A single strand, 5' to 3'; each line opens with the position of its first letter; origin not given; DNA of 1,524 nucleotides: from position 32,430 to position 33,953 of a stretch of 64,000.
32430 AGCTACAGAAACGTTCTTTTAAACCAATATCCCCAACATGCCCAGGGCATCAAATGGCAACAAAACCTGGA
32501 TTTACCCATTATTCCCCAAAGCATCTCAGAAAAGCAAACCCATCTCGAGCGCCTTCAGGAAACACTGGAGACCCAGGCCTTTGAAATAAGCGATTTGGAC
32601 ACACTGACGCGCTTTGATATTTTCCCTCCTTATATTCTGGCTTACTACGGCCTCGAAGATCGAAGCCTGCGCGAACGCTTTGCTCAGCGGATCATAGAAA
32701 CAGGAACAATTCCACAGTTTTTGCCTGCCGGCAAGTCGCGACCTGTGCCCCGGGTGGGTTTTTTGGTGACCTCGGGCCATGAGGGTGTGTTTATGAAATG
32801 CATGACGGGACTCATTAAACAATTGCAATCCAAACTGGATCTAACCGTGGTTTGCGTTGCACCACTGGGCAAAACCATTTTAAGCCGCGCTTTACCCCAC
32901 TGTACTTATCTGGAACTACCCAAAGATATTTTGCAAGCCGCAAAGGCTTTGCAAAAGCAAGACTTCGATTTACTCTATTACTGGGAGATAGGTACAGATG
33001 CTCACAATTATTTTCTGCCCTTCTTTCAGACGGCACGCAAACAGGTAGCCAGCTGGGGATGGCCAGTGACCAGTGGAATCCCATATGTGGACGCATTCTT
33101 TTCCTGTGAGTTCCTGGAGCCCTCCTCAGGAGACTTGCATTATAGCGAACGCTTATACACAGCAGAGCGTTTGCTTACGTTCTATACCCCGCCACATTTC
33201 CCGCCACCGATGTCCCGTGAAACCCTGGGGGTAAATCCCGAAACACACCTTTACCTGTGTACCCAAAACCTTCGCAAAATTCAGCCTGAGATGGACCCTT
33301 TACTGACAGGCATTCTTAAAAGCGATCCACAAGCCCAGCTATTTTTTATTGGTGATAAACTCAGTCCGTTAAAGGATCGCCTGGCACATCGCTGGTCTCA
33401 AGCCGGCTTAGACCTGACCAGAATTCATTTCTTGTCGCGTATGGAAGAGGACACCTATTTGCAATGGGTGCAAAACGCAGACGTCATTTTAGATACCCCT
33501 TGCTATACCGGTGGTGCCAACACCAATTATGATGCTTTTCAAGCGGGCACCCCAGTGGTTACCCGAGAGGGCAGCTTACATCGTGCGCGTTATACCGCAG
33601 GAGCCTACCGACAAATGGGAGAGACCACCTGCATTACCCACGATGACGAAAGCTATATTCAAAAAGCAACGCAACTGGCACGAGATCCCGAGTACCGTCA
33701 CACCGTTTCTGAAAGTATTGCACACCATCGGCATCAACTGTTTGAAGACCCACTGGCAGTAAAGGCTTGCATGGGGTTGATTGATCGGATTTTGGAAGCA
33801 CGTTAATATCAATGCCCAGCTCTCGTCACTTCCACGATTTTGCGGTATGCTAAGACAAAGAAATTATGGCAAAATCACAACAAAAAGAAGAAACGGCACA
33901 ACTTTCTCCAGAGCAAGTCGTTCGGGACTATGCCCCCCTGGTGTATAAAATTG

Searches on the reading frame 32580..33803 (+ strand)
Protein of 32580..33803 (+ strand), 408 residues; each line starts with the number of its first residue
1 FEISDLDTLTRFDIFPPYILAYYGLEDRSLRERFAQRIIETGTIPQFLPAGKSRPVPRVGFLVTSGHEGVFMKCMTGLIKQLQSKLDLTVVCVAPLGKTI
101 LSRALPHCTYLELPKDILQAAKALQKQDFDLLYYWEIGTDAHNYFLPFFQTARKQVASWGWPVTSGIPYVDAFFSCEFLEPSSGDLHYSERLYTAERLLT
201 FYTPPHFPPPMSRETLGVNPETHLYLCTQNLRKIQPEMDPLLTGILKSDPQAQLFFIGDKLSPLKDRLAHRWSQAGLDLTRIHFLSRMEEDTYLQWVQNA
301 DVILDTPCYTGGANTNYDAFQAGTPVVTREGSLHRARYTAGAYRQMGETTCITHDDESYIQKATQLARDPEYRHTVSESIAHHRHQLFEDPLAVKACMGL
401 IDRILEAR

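Call 48: find_homologous_proteins(query=window:32580-33803:+)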
Query window:32580-33803:+ (408 aa): 276 proteins with E <= 0.001 among 8000 candidates; the best 120 are listed.
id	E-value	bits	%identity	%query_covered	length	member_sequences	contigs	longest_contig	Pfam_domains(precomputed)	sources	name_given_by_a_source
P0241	3.2e-282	953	100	100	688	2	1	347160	PF13431.13,PF23914.2,PF13414.13,PF13176.13,PF13428.13,PF13844.13,PF13374.13,PF14559.13,PF24575.2,PF25068.3,PF00515.35,PF12895.14,PF13424.13,PF13432.13,PF13181.13,PF07719.24,PF13174.13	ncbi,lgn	-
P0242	2.9e-213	726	76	100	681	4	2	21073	PF13431.13,PF23914.2,PF13414.13,PF13176.13,PF13428.13,PF13844.13,PF25064.2,PF13374.13,PF14559.13,PF24575.2,PF10300.16,PF13371.13,PF00515.35,PF12895.14,PF13424.13,PF13432.13,PF13181.13,PF07719.24,PF13174.13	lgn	-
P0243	4.8e-177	607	63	99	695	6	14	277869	PF13431.13,PF23914.2,PF13428.13,PF13844.13,PF14559.13,PF24575.2,PF00515.35,PF12895.14,PF13424.13,PF13432.13,PF13181.13,PF07719.24,PF13174.13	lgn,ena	-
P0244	2.9e-176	604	63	99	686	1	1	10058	PF05843.21,PF13431.13,PF23914.2,PF13414.13,PF13176.13,PF13428.13,PF13844.13,PF14559.13,PF24575.2,PF00515.35,PF12895.14,PF13424.13,PF13432.13,PF13181.13,PF07719.24,PF13174.13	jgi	jgi:protein O-GlcNAc transferase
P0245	2.4e-173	595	65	95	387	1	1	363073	PF13844.13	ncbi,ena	-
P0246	1.5e-172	592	62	100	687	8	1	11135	PF13431.13,PF13414.13,PF13176.13,PF13428.13,PF13844.13,PF14559.13,PF24575.2,PF00515.35,PF12895.14,PF13424.13,PF13432.13,PF13181.13,PF07719.24,PF13174.13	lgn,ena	-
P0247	1.3e-169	583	62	99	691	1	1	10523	PF13431.13,PF23914.2,PF13428.13,PF13844.13,PF14559.13,PF24575.2,PF00515.35,PF13424.13,PF13432.13,PF13181.13,PF07719.24,PF13174.13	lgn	-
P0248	6.4e-146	505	55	99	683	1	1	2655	PF13431.13,PF23914.2,PF13414.13,PF13176.13,PF13428.13,PF13844.13,PF13374.13,PF14559.13,PF00515.35,PF12895.14,PF13424.13,PF13432.13,PF13181.13,PF07719.24,PF13174.13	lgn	-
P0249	4.4e-135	469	53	99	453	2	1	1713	PF13844.13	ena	-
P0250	5.2e-135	469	54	97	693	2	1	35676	PF13431.13,PF23914.2,PF13414.13,PF13176.13,PF13428.13,PF13844.13,PF13374.13,PF14559.13,PF24575.2,PF13371.13,PF00515.35,PF12895.14,PF13424.13,PF21033.5,PF13432.13,PF13429.13,PF13181.13,PF07719.24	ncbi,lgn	-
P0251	1.1e-131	458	53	98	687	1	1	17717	PF13431.13,PF23914.2,PF13414.13,PF13176.13,PF13428.13,PF13844.13,PF13374.13,PF14559.13,PF13371.13,PF00515.35,PF12895.14,PF13424.13,PF21033.5,PF13432.13,PF13429.13,PF13181.13,PF07719.24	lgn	-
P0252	6.1e-115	403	49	98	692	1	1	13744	PF13431.13,PF23914.2,PF13414.13,PF13176.13,PF13428.13,PF13844.13,PF25064.2,PF13374.13,PF14559.13,PF24575.2,PF13371.13,PF17874.8,PF00515.35,PF12895.14,PF13424.13,PF13432.13,PF13429.13,PF13181.13,PF07719.24,PF13174.13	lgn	-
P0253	5.0e-114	399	47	98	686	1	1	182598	PF03704.24,PF13431.13,PF23914.2,PF13414.13,PF10952.16,PF13176.13,PF13428.13,PF13844.13,PF25064.2,PF14559.13,PF24575.2,PF13371.13,PF17874.8,PF00515.35,PF12895.14,PF13424.13,PF21033.5,PF13432.13,PF13429.13,PF13181.13,PF07719.24,PF13174.13,PF10373.16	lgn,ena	-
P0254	1.3e-112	395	48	99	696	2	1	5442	PF03704.24,PF25060.1,PF13414.13,PF13844.13,PF13374.13,PF07721.21,PF24575.2,PF00515.35,PF13424.13,PF28559.1,PF13429.13,PF07719.24,PF13174.13,PF13431.13,PF23914.2,PF25062.2,PF13176.13,PF13428.13,PF14559.13,PF13371.13,PF17874.8,PF12895.14,PF21033.5,PF13432.13,PF13181.13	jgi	-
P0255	1.9e-111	391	48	96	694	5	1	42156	PF03704.24,PF25060.1,PF13414.13,PF23241.2,PF13844.13,PF13374.13,PF07721.21,PF24575.2,PF00515.35,PF13424.13,PF28559.1,PF13429.13,PF07719.24,PF13174.13,PF20308.5,PF13431.13,PF23914.2,PF25062.2,PF07720.19,PF13176.13,PF13428.13,PF25064.2,PF14559.13,PF13371.13,PF17874.8,PF12895.14,PF21033.5,PF13432.13,PF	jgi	-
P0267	2.3e-102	361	46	99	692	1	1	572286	PF13431.13,PF23914.2,PF13414.13,PF13176.13,PF13428.13,PF13844.13,PF25064.2,PF14559.13,PF13371.13,PF00515.35,PF12895.14,PF13424.13,PF21033.5,PF13432.13,PF13181.13,PF07719.24,PF13174.13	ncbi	ncbi:MAG: tetratricopeptide repeat protein [Candidatus Sericytochromatia bacterium]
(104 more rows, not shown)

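Call 49: find_encoding_contigs(protein=P0241, flank=3000, max_places=1)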
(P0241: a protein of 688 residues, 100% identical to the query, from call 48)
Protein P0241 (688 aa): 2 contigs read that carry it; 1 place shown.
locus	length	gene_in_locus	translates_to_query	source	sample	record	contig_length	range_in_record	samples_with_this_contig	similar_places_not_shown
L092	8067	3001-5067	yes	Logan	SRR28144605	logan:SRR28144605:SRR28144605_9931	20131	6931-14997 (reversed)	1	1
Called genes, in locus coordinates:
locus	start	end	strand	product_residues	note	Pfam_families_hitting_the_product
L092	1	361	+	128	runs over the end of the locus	-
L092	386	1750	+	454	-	PF11850:DUF3370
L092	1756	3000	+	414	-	PF05147:LANC_like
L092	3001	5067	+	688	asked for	PF00515:TPR_1 (faint), PF07719:TPR_2 (faint), PF13174:TPR_6 (faint), PF13424:TPR_12, PF13432:TPR_16 (weak), PF14559:TPR_19, PF12895:ANAPC3, PF13844:Glyco_transf_41, +9 more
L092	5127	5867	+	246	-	PF04542:Sigma70_r2, PF04539:Sigma70_r3 (weak), PF04545:Sigma70_r4, PF08281:Sigma70_r4_2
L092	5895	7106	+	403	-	PF06181:Urate_ox_N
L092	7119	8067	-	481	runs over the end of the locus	PF02113:Peptidase_S13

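Call 50: find_encoding_contigs(protein=P0250, flank=8000, max_places=1)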
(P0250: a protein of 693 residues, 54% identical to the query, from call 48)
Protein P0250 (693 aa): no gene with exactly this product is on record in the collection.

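Call 51: find_encoding_contigs(protein=P0267, flank=8000, max_places=1)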
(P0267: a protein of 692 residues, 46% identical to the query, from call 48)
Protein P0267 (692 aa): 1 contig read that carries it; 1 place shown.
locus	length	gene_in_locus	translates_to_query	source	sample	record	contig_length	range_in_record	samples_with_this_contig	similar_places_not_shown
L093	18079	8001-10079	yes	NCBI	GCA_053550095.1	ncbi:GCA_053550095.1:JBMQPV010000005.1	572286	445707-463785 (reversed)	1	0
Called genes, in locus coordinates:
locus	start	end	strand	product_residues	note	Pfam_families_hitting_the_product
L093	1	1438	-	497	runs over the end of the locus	PF01266:DAO (faint), PF01494:FAD_binding_3 (weak), PF01593:Amino_oxidase, PF13450:NAD_binding_8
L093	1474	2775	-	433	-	PF00202:Aminotran_3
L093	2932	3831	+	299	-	-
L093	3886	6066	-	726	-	-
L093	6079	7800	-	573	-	-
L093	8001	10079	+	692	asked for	PF13432:TPR_16, PF14559:TPR_19 (weak), PF14559:TPR_19, PF00515:TPR_1, PF13414:TPR_11, PF13424:TPR_12, PF00515:TPR_1, PF13844:Glyco_transf_41, +13 more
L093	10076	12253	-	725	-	PF13424:TPR_12 (weak), PF14559:TPR_19 (weak), PF14559:TPR_19 (weak), PF23914:TPR_CcmH_CycH (weak), PF13424:TPR_12 (weak), PF14559:TPR_19 (weak), PF13432:TPR_16 (weak), PF13844:Glyco_transf_41, +11 more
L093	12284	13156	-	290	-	PF24827:AstE_AspA_cat, PF04952:AstE_AspA_hybrid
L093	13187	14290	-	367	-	-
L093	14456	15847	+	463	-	PF01979:Amidohydro_1, PF12890:DHOase, PF07969:Amidohydro_3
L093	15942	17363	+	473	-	PF01370:Epimerase, PF05368:NmrA (weak), PF13460:NAD_binding_10 (weak)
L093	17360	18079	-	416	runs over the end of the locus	PF00999:Na_H_Exchanger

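Call 53: find_related_loci(query=window:32580-33803:+, collection=metagenome_contigs, flank=8000)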
Query window:32580-33803:+ (408 aa) in metagenome_contigs; peptide patterns used: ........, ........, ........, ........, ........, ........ (x = any residue, [..] = any of these).
243 stretches matched a pattern, but none encodes a relative of the query by tblastn (E <= 1e-3).

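Call 57: find_related_loci(query=A2, collection=metagenome_contigs, flank=8000)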
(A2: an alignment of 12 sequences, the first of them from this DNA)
Query A2 (408 aa) in metagenome_contigs; peptide patterns used: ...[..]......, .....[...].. (x = any residue, [..] = any of these).
68 stretches matched a pattern; 54 encode a relative of the query (tblastn E <= 1e-3); 54 distinct loci.
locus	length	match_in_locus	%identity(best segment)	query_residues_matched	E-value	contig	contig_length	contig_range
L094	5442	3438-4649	48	5-406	4e-118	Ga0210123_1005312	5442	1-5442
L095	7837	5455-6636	48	2-394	3e-117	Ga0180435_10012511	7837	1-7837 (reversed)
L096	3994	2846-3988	42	1-382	9e-98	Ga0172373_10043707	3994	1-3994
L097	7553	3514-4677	40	9-395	5e-95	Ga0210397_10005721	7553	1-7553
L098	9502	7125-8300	45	5-394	2e-94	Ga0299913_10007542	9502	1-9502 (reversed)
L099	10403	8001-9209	40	5-405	4e-94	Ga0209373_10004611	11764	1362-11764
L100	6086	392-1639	41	2-402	6e-93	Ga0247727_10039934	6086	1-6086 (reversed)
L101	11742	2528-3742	42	7-407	2e-92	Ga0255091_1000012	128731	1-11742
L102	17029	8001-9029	46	57-394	5e-91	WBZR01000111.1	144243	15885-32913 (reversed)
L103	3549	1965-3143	43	5-396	1e-91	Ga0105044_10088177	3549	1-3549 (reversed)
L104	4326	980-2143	41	20-405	4e-91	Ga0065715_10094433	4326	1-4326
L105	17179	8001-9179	43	16-405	1e-89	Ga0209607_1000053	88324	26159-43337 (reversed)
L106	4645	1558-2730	41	5-394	2e-87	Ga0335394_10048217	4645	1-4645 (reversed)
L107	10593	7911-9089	39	4-395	4e-87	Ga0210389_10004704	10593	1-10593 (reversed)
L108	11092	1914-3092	42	5-396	4e-87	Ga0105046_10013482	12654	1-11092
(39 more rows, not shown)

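Call 71: search_solved_structures(query=A2, max_evalue=0.00001, show_alignments=3)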
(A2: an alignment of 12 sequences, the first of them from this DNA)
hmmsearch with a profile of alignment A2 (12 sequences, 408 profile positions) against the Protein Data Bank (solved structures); distinct sequences matched with E-value up to 0.00001: 23.
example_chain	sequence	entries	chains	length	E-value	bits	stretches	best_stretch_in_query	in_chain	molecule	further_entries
6q4m_A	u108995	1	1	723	3.5e-29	104.9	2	209-399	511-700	UDP-N-acetylglucosamine--peptide N-acetylglucosaminyltransferase 110 kDa subunit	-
5hgv_A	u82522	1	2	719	9.6e-28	100.2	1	209-399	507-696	UDP-N-acetylglucosamine--peptide N-acetylglucosaminyltransferase 110 kDa subunit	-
5npr_A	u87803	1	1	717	1e-27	100.1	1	209-399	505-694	UDP-N-acetylglucosamine--peptide N-acetylglucosaminyltransferase 110 kDa subunit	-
5nps_A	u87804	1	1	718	1e-27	100.1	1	209-399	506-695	UDP-N-acetylglucosamine--peptide N-acetylglucosaminyltransferase 110 kDa subunit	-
6ibo_A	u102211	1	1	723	1.1e-27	100.1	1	209-399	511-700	UDP-N-acetylglucosamine--peptide N-acetylglucosaminyltransferase 110 kDa subunit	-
8cm9_A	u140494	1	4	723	1.1e-27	100.1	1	209-399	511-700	UDP-N-acetylglucosamine--peptide N-acetylglucosaminyltransferase 110 kDa subunit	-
3pe3_A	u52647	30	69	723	1.1e-27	100.1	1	209-399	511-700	UDP-N-acetylglucosamine--peptide N-acetylglucosaminyltransferase 110 kDa subunit | UDP-N-ACETYLGLUCOSAMINE--PEPTIDE N-ACETYLGLUCOSAMINYL TRANSFERASE 110 KDA SUB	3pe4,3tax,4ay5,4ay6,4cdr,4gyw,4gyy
6tka_AAA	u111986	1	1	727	1.1e-27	100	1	209-399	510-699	UDP-N-acetylglucosamine--peptide N-acetylglucosaminyltransferase 110 kDa subunit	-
2jlb_A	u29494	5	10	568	1.1e-27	100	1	35-381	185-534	XCC0866 | XCOGT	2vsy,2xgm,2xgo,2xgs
2vsn_A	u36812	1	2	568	1.2e-27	99.9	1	35-381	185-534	XCOGT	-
5lwv_A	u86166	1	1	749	1.2e-27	99.9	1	209-399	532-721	Host cell factor 1,UDP-N-acetylglucosamine--peptide N-acetylglucosaminyltransferase 110 kD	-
5lvv_A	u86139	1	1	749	1.2e-27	99.9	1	209-399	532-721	UDP-N-acetylglucosamine--peptide N-acetylglucosaminyltransferase 110 kDa subunit,UDP-N-ace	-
7yeh_B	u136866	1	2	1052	3.4e-27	98.4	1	209-398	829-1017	UDP-N-acetylglucosamine--peptide N-acetylglucosaminyltransferase 110 kDa subunit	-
7yea_A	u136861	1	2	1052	3.4e-27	98.4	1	209-398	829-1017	UDP-N-acetylglucosamine--peptide N-acetylglucosaminyltransferase 110 kDa subunit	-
7ntf_A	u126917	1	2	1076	3.7e-27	98.3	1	209-398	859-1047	Isoform 1 of UDP-N-acetylglucosamine--peptide N-acetylglucosaminyltransferase 110 kDa subu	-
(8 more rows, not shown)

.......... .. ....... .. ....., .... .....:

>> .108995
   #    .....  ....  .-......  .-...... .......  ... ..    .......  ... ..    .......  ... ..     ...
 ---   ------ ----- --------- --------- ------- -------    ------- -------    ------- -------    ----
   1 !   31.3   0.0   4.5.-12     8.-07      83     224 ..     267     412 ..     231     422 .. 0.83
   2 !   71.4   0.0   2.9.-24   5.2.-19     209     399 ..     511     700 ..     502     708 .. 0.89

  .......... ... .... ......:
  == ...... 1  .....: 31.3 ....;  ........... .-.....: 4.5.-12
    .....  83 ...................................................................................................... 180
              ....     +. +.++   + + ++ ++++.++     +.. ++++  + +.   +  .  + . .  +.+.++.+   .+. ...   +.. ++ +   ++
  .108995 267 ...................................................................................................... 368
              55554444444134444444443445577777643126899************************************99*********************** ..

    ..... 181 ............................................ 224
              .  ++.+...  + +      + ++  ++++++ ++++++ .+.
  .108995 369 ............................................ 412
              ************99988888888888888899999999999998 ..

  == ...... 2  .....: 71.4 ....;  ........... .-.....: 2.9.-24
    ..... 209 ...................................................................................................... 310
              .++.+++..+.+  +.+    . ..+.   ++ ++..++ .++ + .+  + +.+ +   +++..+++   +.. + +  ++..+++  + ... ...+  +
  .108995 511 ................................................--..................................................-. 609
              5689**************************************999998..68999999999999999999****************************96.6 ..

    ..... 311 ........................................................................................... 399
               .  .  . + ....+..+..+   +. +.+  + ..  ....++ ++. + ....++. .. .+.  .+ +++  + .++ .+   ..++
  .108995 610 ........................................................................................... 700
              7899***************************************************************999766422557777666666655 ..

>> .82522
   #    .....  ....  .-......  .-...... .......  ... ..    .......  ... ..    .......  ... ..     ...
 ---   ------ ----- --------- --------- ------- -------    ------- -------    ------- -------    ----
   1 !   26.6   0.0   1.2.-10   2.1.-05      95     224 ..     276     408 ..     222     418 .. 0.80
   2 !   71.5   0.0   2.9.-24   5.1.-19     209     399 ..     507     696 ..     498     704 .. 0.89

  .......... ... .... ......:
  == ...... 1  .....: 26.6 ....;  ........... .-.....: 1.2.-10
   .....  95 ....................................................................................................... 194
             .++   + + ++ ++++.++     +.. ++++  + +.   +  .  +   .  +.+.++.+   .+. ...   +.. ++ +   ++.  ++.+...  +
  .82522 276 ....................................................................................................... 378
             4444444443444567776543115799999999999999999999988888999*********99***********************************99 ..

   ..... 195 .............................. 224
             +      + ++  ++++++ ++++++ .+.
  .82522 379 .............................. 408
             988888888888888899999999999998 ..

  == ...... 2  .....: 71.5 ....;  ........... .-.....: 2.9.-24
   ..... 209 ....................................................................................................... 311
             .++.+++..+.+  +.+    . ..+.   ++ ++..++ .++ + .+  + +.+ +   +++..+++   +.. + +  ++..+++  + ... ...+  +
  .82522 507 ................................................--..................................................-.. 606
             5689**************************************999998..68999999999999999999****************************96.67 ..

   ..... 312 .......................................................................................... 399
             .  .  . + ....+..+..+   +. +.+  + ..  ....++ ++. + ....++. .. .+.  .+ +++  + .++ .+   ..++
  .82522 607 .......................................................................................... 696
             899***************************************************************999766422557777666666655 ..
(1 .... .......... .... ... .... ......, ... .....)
